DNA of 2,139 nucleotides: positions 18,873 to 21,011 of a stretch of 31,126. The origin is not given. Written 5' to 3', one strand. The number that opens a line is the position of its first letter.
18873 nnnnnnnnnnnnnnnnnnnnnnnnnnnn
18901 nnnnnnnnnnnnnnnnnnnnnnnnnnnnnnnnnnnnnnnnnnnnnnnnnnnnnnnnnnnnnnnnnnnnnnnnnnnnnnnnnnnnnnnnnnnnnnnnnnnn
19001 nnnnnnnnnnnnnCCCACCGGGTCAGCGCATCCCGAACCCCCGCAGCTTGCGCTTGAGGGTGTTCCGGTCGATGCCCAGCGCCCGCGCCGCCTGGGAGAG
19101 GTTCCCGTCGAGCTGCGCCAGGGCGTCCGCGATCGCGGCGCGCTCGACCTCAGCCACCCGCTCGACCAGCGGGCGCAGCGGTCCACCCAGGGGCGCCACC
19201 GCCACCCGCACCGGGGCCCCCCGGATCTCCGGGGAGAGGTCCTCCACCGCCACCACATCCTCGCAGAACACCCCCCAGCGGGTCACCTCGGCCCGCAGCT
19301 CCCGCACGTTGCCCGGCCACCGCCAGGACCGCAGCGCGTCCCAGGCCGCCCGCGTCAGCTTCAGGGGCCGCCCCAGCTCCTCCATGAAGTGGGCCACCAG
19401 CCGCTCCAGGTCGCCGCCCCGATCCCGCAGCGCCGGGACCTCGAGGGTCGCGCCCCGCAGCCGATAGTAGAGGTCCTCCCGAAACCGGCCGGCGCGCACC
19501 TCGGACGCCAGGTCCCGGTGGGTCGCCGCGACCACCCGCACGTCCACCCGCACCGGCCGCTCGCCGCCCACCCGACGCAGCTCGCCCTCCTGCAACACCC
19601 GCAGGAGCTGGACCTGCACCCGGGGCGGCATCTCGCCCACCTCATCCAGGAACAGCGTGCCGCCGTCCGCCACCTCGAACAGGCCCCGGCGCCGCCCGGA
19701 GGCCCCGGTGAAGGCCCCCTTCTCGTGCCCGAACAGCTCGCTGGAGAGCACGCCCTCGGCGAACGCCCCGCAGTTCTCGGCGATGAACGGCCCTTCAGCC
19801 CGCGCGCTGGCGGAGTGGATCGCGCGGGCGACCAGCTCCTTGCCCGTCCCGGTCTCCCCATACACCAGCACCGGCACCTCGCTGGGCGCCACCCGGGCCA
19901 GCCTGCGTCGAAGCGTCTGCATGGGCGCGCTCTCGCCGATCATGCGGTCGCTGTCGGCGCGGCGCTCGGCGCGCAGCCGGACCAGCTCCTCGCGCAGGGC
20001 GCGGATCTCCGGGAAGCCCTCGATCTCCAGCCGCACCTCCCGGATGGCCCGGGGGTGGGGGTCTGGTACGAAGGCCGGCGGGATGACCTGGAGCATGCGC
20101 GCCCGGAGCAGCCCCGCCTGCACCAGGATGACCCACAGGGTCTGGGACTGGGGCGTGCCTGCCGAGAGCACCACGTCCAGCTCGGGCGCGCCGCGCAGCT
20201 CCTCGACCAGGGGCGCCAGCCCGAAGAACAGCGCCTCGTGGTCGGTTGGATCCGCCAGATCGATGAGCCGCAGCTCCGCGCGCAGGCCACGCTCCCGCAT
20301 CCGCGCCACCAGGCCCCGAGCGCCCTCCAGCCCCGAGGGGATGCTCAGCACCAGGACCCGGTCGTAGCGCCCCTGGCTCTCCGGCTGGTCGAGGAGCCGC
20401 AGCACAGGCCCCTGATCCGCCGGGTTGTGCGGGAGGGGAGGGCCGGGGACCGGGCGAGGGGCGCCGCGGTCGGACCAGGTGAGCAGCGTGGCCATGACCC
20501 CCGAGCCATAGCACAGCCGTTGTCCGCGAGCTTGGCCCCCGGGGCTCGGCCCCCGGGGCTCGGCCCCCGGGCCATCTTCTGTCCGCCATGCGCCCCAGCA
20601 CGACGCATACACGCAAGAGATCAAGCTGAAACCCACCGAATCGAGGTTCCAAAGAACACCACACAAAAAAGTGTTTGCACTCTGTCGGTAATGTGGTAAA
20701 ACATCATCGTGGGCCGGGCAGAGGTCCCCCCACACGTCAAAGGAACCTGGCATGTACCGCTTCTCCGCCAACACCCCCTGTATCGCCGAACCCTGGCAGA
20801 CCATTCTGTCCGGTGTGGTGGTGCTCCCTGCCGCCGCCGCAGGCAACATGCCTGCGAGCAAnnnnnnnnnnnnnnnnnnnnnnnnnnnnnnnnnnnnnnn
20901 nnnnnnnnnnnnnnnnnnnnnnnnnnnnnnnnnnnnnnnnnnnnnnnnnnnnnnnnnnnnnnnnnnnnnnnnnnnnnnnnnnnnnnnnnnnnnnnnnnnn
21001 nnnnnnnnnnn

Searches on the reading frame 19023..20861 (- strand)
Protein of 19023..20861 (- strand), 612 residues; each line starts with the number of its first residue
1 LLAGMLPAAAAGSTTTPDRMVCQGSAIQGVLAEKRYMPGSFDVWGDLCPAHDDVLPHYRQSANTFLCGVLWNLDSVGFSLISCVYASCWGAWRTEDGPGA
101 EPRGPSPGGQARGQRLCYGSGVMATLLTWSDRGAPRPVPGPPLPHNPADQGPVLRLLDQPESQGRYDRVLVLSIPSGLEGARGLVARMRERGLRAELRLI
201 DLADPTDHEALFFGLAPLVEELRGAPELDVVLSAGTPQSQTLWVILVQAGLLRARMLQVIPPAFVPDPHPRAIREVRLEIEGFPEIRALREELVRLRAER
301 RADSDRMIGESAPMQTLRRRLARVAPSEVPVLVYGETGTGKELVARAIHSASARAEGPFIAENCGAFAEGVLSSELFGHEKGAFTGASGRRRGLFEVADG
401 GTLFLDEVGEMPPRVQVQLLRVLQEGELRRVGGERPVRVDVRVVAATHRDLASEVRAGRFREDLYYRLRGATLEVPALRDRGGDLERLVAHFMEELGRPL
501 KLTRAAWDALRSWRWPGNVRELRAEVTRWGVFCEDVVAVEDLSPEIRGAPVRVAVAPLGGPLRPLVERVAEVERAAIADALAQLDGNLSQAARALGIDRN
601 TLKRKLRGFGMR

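Call 84: search_protein_families(library=pfam, proteins=[window:19023-20861:-], max_evalue=0.001)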
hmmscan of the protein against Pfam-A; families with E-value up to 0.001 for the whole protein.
window:19023-20861:- (612 aa): 9 families
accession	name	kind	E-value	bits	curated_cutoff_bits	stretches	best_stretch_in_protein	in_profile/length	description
PF00158.32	Sigma54_activat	-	6.2e-70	234.7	20.2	1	307-473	1-167/168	Sigma-54 interaction domain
PF14532.12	Sigma54_activ_2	-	3.8e-25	89.2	25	1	308-478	1-138/138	Sigma-54 interaction domain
PF25601.1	AAA_lid_14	-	6.9e-13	48.7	27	1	479-549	1-77/87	AAA+ ATPase lid domain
PF02954.25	HTH_8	-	1.4e-11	44.4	22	1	569-607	2-40/42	Bacterial regulatory protein, Fis family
PF07728.20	AAA_5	-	2.8e-06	27.8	22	1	330-449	1-123/139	AAA domain (dynein-related subfamily)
PF00004.35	AAA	-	4.7e-05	24.3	21.2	1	331-465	1-128/131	ATPase family associated with various cellular activities (AAA)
PF07724.20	AAA_2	-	4.7e-05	23.9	27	1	330-440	5-115/166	AAA domain (Cdc48 subfamily)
PF13191.12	AAA_16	-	0.00032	21.7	32.6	1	313-383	8-85/167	AAA ATPase domain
PF13556.12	HTH_30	-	0.00078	19.6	27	0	581-607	8-34/59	PucR C-terminal helix-turn-helix domain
